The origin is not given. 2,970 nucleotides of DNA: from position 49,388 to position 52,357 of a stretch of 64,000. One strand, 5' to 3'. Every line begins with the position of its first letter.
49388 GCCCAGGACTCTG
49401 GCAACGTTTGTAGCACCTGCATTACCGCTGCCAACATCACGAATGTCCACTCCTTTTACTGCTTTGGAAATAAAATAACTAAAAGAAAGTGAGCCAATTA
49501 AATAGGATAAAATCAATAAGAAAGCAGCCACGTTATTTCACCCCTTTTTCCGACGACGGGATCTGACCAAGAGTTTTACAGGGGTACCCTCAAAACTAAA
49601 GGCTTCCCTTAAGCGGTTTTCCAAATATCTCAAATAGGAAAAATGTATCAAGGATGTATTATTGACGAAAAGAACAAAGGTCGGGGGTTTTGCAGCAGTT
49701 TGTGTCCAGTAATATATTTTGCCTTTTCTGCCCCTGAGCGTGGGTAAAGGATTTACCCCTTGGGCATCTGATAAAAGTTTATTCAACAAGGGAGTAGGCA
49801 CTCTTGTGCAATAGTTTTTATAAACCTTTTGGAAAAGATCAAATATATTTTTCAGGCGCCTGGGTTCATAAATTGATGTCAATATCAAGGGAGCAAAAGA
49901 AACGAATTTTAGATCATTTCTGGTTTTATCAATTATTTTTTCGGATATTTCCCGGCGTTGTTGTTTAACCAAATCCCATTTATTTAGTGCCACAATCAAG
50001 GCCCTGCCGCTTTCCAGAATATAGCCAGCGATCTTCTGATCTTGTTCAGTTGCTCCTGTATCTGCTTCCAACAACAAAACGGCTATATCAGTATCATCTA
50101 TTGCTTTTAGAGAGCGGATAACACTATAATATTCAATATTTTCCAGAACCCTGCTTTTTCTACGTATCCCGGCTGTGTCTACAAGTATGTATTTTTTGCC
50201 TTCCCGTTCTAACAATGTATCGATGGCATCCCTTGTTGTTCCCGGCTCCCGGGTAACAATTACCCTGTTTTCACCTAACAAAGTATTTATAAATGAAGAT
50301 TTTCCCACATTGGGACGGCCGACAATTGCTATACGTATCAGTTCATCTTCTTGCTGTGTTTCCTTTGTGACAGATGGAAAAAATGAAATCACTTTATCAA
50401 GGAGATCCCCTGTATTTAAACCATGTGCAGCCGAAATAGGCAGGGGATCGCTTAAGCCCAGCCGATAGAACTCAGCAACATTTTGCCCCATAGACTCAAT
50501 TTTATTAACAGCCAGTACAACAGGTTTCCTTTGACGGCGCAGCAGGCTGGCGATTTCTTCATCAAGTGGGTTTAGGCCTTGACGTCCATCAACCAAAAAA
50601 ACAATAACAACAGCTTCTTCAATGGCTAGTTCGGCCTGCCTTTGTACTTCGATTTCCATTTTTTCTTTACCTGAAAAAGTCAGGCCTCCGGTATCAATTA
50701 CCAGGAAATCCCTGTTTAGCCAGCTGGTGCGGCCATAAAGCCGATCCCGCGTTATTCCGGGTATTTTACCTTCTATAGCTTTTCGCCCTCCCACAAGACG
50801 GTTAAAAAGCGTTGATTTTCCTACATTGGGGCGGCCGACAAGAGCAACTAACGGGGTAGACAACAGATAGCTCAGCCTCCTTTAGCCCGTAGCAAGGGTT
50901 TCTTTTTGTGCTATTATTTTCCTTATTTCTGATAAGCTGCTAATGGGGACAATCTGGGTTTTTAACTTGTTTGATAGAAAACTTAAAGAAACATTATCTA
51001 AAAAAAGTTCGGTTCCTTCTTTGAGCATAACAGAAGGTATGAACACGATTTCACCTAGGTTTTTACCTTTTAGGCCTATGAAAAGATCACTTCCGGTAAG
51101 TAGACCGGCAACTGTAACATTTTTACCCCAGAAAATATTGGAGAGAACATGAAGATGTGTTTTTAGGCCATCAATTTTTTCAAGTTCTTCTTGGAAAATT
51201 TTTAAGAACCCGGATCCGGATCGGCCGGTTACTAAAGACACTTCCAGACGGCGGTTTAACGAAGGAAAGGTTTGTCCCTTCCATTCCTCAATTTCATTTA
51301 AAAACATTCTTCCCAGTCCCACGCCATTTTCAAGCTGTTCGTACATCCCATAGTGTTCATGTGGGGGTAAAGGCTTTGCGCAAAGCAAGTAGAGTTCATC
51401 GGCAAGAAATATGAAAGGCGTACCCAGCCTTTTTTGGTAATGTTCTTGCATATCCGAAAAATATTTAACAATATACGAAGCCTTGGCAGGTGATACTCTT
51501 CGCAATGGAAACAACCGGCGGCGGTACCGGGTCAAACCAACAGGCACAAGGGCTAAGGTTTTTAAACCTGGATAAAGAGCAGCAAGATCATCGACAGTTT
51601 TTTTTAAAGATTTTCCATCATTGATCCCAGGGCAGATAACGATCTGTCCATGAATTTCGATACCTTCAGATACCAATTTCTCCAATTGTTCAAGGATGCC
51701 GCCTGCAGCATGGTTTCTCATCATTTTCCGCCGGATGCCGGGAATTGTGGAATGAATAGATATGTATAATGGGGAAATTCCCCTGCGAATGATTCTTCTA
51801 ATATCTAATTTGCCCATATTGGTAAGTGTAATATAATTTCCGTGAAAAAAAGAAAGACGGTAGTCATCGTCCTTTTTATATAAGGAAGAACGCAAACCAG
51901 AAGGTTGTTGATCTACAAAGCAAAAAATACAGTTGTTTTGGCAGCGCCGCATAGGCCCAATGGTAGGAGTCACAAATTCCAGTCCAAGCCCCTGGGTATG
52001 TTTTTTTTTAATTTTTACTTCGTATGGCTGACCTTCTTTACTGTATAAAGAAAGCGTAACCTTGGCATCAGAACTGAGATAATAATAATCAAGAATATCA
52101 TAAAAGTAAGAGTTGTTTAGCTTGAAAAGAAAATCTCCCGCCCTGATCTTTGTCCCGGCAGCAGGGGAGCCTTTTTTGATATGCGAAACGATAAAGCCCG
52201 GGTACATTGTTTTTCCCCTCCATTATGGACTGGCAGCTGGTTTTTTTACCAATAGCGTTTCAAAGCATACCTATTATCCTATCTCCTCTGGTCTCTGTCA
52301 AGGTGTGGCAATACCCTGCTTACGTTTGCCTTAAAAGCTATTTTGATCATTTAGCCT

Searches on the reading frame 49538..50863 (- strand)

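Call 33: search_protein_families(library=ncbifam, proteins=[window:49538-50863:-], max_evalue=1e-10)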
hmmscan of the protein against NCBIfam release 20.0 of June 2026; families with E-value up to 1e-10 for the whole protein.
window:49538-50863:- (441 aa): 17 families
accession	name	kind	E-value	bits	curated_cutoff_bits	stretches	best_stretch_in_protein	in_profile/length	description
TIGR03594.1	GTPase_EngA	equivalog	7.1e-164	545.9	306.7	1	4-433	1-431/432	ribosome biogenesis GTPase Der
NF002828.0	PRK03003.1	equivalog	6.4e-133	443.8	631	1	3-440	40-473/477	ribosome biogenesis GTPase Der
NF007071.0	PRK09518.1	equivalog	2.2e-128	429.7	953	1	5-440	273-704/706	bifunctional cytidylate kinase/GTPase Der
NF000908.1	PRK00089.1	equivalog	3.4e-55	187.4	237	2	178-346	6-165/291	GTPase Era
TIGR00450.1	mnmE_trmE_thdF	equivalog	4.5e-48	164.4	252.6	2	155-313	193-342/446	tRNA uridine-5-carboxymethylaminomethyl(34) synthesis GTPase MnmE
NF003661.0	PRK05291.1-3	equivalog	4.7e-45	154.7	380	2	176-310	217-343/448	tRNA uridine-5-carboxymethylaminomethyl(34) synthesis GTPase MnmE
TIGR00436.1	era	equivalog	1.2e-44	152.7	116.25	2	176-317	1-135/270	GTPase Era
TIGR00231.1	small_GTP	domain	5e-44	150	42.5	2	175-343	3-161/164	GTP-binding protein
TIGR03918.1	GTP_HydF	equivalog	8.9e-37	126.8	325.55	2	173-311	5-138/392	[FeFe] hydrogenase H-cluster maturation GTPase HydF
TIGR03596.1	GTPase_YlqF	equivalog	1e-28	100.5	208.2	1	75-233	13-173/276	ribosome biogenesis GTPase YlqF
TIGR03598.1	GTPase_YsxC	equivalog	1.1e-28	100.2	124.45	1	161-318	3-161/186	ribosome biogenesis GTP-binding protein YihA/YsxC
NF003255.0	PRK04213.1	equivalog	3.3e-20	72.3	164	0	5-125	11-143/204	GTP-binding protein EngB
TIGR00437.1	feoB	equivalog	7.3e-20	71.2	315.65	0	182-312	1-125/594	ferrous iron transport protein B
TIGR03597.1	GTPase_YqeH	equivalog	7.1e-18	64.9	297.4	0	164-244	144-226/361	ribosome biogenesis GTPase YqeH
TIGR03156.1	GTP_HflX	equivalog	9.5e-14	51.1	216.75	0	3-158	189-347/351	GTPase HflX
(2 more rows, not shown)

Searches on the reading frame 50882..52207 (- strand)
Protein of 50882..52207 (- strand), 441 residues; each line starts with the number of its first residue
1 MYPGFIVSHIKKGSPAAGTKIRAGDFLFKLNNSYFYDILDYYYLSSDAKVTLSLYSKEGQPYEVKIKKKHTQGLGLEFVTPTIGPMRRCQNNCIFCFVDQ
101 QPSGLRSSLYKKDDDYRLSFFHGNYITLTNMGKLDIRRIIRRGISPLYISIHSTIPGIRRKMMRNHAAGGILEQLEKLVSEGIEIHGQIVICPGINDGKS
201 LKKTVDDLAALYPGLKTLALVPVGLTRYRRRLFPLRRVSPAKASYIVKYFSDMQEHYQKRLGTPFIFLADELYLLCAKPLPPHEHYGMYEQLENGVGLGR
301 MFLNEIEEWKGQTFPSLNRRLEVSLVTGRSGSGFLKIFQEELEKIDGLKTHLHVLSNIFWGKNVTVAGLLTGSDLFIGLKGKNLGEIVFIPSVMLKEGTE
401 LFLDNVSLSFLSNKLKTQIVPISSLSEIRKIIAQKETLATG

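Call 33: search_protein_families(library=ncbifam, proteins=[window:50882-52207:-], max_evalue=1e-10)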
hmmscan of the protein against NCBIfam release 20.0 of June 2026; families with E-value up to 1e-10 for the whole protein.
window:50882-52207:- (441 aa): 2 families
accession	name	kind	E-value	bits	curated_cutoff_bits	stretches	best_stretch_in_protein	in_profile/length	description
TIGR03279.1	cyano_FeS_chp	hypoth_equivalog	2.6e-124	415.3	574.7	1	7-428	2-427/433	TIGR03279 family radical SAM protein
TIGR03278.1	methan_mark_10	equivalog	2e-11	43.3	350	1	136-211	121-195/404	methyl coenzyme M reductase-arginine methyltransferase Mmp10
